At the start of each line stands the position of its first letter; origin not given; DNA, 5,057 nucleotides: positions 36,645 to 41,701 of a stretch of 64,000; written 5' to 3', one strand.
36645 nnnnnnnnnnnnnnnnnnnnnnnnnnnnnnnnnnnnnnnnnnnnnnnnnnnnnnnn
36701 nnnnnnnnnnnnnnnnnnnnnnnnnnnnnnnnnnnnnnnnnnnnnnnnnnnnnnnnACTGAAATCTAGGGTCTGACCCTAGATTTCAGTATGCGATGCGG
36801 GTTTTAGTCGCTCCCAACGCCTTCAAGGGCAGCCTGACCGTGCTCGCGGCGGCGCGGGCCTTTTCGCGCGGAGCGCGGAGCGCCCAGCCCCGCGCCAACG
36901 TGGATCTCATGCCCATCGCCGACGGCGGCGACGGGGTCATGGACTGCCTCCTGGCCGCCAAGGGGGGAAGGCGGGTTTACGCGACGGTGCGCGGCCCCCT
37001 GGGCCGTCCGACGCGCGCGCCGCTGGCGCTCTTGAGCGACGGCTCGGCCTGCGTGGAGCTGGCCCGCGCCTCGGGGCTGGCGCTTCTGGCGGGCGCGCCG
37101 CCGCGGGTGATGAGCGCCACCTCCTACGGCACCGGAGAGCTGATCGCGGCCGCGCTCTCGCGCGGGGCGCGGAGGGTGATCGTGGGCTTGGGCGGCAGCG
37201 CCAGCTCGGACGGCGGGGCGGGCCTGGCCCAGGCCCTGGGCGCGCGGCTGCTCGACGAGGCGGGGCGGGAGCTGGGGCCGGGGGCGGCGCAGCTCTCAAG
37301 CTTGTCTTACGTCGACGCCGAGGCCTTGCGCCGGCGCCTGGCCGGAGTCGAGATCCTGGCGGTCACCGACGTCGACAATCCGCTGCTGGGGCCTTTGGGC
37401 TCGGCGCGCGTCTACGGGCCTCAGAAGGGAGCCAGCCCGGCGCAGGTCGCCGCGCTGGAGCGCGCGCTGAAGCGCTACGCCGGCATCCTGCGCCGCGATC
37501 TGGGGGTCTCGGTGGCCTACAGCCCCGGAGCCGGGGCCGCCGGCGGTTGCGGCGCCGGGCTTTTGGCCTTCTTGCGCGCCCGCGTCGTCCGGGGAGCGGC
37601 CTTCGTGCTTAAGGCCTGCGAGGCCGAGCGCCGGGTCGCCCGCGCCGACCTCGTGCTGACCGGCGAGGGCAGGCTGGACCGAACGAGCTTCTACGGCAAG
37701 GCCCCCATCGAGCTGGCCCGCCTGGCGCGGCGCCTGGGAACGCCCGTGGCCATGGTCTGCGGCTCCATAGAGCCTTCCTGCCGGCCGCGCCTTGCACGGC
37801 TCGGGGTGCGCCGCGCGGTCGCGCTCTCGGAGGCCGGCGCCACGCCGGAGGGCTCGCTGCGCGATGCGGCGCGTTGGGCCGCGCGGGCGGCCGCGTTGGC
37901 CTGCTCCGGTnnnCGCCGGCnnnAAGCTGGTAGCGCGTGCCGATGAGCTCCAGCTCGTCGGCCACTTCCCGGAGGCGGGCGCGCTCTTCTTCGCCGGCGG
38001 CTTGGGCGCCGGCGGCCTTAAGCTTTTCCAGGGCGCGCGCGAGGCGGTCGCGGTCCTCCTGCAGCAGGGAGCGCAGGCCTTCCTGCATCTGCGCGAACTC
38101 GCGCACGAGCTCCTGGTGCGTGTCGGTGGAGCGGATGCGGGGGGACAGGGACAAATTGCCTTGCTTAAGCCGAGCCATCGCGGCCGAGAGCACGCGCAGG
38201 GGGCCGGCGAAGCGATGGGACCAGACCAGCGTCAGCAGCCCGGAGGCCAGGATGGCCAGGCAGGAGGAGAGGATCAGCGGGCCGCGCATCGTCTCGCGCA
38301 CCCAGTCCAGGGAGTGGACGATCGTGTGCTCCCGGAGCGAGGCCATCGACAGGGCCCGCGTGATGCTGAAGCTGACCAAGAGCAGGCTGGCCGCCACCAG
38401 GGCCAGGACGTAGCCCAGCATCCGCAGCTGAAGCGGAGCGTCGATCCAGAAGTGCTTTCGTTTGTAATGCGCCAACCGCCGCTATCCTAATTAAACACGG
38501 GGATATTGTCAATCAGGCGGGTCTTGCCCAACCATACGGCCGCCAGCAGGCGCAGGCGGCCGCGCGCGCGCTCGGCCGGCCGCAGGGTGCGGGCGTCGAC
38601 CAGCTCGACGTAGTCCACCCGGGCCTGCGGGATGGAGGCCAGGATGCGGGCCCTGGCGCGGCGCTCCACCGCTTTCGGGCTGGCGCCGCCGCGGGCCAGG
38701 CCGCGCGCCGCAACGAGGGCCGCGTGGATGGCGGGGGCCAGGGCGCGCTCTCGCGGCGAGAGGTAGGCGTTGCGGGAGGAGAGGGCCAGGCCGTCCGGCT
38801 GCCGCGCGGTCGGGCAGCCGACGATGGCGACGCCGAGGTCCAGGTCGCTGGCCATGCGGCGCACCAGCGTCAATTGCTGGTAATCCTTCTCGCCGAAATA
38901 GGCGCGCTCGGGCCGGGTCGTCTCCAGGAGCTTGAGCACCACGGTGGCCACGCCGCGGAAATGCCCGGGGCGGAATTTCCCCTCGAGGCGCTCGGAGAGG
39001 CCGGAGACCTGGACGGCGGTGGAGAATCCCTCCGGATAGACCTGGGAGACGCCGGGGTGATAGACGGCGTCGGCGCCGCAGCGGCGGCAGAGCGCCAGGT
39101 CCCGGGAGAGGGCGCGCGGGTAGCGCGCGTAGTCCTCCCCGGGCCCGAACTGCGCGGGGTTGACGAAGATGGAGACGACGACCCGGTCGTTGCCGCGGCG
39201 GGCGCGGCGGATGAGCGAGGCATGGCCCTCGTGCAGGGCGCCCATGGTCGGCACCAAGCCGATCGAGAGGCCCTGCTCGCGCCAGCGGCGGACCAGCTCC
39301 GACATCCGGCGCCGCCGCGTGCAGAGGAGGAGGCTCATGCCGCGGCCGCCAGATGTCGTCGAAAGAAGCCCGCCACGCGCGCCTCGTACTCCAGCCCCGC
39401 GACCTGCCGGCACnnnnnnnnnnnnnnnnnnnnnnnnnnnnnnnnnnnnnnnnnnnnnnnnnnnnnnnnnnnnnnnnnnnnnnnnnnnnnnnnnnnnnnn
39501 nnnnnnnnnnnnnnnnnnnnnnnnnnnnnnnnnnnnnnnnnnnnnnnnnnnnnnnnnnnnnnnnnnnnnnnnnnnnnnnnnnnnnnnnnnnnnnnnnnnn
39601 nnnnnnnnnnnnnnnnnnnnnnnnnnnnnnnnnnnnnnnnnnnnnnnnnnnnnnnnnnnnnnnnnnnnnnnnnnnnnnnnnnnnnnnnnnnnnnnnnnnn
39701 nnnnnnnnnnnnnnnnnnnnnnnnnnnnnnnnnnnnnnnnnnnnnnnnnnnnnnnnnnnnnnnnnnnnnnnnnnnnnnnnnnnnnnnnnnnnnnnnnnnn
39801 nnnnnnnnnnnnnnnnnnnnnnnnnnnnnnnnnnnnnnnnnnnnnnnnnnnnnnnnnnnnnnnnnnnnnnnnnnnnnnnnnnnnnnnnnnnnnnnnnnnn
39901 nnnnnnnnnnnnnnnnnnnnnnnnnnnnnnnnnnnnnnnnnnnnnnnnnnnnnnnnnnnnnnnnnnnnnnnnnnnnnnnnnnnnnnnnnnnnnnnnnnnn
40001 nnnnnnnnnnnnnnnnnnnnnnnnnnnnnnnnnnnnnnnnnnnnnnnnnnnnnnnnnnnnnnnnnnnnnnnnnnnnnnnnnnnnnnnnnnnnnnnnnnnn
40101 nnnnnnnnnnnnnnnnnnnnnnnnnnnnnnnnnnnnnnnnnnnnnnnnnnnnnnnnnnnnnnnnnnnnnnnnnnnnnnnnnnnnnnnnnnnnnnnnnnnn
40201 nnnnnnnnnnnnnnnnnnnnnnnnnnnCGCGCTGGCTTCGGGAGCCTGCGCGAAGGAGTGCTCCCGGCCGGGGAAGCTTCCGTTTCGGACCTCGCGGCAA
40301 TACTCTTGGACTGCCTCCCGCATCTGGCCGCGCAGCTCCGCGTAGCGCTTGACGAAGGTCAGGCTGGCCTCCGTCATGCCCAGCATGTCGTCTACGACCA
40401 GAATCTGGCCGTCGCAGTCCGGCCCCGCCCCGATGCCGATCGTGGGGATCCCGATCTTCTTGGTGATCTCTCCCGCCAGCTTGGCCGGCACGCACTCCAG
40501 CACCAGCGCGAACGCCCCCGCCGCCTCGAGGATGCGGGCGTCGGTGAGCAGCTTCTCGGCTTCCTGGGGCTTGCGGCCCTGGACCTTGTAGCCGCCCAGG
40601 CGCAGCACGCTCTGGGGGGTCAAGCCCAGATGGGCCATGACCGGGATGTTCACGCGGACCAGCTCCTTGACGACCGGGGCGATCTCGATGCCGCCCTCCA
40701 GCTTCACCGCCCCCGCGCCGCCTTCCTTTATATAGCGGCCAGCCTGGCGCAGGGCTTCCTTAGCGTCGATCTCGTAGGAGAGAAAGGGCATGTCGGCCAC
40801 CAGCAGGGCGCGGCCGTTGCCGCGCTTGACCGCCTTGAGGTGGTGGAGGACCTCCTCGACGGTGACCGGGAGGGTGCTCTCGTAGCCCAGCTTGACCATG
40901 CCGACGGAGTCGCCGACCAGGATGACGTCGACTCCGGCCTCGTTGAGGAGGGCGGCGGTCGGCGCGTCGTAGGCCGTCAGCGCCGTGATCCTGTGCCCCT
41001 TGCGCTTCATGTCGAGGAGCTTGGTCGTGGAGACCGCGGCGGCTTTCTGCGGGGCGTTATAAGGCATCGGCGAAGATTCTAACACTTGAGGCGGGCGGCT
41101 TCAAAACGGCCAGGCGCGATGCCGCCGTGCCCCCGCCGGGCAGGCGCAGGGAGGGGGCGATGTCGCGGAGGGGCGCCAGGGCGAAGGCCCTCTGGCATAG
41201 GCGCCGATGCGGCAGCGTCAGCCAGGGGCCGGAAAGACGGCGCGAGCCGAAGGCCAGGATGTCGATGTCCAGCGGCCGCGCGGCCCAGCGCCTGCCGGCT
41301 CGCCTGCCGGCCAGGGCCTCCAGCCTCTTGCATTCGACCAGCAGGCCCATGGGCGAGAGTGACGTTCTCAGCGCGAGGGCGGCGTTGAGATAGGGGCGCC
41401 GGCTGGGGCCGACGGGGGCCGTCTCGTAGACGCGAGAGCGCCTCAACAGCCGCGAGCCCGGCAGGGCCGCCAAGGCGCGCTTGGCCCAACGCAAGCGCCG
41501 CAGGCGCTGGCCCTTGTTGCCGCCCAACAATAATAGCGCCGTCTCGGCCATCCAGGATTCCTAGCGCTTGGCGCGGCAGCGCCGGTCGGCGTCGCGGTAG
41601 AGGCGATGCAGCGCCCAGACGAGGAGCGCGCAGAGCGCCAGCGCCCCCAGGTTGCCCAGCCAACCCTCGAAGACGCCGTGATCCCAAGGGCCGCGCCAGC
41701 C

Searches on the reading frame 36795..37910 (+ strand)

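Call 80: search_protein_families(library=pfam, proteins=[window:36795-37910:+], max_evalue=0.001)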
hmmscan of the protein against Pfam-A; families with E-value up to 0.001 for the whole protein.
window:36795-37910:+ (372 aa): 1 family
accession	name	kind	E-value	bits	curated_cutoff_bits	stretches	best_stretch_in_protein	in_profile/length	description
PF02595.20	Gly_kinase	-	5.8e-120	401.1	23.3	1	3-367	1-365/372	Glycerate kinase family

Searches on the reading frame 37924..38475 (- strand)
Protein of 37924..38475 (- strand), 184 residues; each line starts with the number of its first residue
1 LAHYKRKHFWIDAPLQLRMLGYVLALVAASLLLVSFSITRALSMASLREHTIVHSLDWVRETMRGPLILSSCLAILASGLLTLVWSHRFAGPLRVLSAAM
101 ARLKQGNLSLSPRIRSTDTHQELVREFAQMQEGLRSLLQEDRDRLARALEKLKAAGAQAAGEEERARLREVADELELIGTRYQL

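Call 80: search_protein_families(library=pfam, proteins=[window:37924-38475:-], max_evalue=0.001)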
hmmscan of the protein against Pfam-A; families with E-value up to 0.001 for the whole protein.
window:37924-38475:- (184 aa): 1 family
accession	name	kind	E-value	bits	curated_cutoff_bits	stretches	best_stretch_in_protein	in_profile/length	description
PF00672.30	HAMP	-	0.00025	21.7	25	1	87-135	4-52/53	HAMP domain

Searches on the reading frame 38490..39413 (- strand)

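Call 80: search_protein_families(library=pfam, proteins=[window:38490-39413:-], max_evalue=0.001)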
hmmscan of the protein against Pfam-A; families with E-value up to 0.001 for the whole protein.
window:38490-39413:- (308 aa): 1 family
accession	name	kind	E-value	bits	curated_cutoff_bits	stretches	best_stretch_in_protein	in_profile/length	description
PF02569.21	Pantoate_ligase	-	7.3e-104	347.1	20.7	1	32-304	4-267/268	Pantoate-beta-alanine ligase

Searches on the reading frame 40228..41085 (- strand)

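Call 81: search_protein_families(library=pfam, proteins=[window:40228-41085:-], max_evalue=0.001)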
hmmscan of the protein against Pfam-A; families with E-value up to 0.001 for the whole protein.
window:40228-41085:- (286 aa): 2 families
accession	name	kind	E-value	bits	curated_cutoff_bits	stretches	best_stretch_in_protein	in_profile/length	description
PF02548.21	Pantoate_transf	-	8.7e-113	376.5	28.7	1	18-273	2-258/259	Ketopantoate hydroxymethyltransferase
PF01177.27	Asp_Glu_race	-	0.00058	20.1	31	0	174-219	51-97/211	Asp/Glu/Hydantoin racemase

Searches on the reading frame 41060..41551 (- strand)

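Call 81: search_protein_families(library=pfam, proteins=[window:41060-41551:-], max_evalue=0.001)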
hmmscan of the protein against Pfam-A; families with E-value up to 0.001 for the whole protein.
window:41060-41551:- (164 aa): 1 family
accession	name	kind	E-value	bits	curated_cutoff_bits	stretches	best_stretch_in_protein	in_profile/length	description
PF01288.25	HPPK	-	2.7e-30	105.6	25.7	1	7-133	2-116/116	7,8-dihydro-6-hydroxymethylpterin-pyrophosphokinase (HPPK)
